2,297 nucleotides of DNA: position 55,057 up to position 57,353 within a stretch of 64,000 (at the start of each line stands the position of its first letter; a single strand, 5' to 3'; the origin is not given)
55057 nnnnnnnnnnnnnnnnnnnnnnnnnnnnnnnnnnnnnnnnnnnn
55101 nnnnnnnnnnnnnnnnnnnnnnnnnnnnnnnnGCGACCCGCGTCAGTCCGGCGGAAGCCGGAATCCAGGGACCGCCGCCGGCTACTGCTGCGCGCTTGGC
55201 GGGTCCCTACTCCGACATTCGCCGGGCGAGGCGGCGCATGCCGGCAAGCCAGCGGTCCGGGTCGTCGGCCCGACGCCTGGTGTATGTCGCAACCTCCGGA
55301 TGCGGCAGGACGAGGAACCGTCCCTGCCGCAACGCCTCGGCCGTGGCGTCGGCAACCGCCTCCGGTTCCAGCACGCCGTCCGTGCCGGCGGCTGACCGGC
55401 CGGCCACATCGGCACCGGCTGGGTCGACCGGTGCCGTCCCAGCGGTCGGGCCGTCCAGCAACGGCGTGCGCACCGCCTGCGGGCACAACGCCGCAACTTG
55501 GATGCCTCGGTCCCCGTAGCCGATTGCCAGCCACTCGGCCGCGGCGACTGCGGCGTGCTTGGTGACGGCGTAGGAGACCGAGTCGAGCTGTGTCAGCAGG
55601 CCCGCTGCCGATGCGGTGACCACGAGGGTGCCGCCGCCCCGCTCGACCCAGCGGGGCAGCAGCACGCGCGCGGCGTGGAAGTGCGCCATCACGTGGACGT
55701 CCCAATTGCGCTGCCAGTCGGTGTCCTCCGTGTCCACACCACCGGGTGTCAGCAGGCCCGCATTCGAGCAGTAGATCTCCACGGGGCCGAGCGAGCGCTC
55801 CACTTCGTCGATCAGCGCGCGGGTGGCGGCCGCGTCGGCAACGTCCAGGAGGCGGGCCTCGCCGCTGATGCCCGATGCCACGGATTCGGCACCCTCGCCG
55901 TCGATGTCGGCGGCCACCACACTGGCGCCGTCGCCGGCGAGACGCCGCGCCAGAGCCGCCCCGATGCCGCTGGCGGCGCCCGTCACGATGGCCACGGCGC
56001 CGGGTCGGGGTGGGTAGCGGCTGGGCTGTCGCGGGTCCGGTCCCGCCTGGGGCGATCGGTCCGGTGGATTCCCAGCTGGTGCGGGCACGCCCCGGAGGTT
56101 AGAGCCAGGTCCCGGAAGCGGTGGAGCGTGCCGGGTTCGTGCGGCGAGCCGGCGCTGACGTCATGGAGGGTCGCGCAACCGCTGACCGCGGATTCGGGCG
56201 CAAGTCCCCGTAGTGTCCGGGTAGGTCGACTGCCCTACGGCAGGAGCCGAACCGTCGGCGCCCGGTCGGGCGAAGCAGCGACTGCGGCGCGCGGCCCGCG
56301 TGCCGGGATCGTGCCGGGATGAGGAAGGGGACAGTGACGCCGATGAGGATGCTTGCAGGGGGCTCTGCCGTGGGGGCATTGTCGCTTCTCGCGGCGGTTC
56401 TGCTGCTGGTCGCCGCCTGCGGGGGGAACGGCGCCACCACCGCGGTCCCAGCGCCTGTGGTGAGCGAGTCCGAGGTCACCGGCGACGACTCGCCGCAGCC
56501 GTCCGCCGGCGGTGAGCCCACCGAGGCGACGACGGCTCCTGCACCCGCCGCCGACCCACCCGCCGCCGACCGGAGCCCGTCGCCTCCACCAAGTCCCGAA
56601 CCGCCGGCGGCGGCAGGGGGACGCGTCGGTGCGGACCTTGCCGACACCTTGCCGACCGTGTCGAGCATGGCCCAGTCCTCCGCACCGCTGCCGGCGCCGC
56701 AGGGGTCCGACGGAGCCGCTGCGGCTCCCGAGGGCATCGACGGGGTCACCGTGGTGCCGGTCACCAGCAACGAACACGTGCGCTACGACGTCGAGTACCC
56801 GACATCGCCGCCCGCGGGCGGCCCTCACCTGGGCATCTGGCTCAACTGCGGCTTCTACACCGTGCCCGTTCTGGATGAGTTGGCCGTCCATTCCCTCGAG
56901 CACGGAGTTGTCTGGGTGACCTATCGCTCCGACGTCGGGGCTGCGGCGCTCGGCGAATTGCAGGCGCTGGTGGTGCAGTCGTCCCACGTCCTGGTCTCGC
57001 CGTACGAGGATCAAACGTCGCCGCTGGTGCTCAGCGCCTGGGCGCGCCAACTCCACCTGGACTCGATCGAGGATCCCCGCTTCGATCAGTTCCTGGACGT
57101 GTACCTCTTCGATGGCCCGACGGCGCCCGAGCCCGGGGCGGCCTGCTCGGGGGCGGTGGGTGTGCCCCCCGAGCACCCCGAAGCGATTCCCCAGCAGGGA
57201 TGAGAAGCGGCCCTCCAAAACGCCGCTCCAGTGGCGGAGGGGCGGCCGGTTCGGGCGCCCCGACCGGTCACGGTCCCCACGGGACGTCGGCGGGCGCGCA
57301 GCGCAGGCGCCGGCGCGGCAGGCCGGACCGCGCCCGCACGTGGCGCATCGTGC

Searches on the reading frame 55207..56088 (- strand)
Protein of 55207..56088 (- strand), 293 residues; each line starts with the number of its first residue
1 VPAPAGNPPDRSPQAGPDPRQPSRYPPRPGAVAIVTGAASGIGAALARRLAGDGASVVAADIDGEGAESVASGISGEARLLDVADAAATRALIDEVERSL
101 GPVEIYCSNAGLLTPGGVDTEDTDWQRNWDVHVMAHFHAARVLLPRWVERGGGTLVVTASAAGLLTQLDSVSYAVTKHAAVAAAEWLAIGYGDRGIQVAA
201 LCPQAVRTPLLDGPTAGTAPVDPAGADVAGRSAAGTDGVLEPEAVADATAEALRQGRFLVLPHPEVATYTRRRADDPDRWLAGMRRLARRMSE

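Call 41: search_protein_families(library=pfam, proteins=[window:55207-56088:-], max_evalue=0.0001)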
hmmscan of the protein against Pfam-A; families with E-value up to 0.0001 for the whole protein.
window:55207-56088:- (293 aa): 3 families
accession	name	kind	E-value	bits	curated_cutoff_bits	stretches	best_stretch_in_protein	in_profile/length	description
PF00106.31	adh_short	-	4.9e-34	118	26.6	1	32-211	2-187/195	short chain dehydrogenase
PF13561.12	adh_short_C2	-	2.6e-29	102.9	27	1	37-248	1-212/236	Enoyl-(Acyl carrier protein) reductase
PF08659.16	KR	-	1.8e-07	31.7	22.6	1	32-186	2-162/180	KR domain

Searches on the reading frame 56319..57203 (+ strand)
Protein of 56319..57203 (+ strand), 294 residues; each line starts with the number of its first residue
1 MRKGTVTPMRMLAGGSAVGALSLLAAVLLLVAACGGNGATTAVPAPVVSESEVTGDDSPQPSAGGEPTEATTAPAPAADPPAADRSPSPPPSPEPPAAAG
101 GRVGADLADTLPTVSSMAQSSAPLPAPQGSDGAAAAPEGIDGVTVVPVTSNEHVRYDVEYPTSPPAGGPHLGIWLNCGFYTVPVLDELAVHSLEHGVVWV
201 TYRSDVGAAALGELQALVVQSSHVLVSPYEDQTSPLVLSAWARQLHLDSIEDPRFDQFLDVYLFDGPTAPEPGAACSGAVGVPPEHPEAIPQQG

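Call 41: search_protein_families(library=pfam, proteins=[window:56319-57203:+], max_evalue=0.0001)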
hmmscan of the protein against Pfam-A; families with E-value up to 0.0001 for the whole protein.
window:56319-57203:+ (294 aa): 1 family
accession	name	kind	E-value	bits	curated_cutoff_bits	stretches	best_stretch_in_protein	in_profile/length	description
PF11303.13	DUF3105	-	1.9e-37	128.6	25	1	154-278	2-130/130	Protein of unknown function (DUF3105)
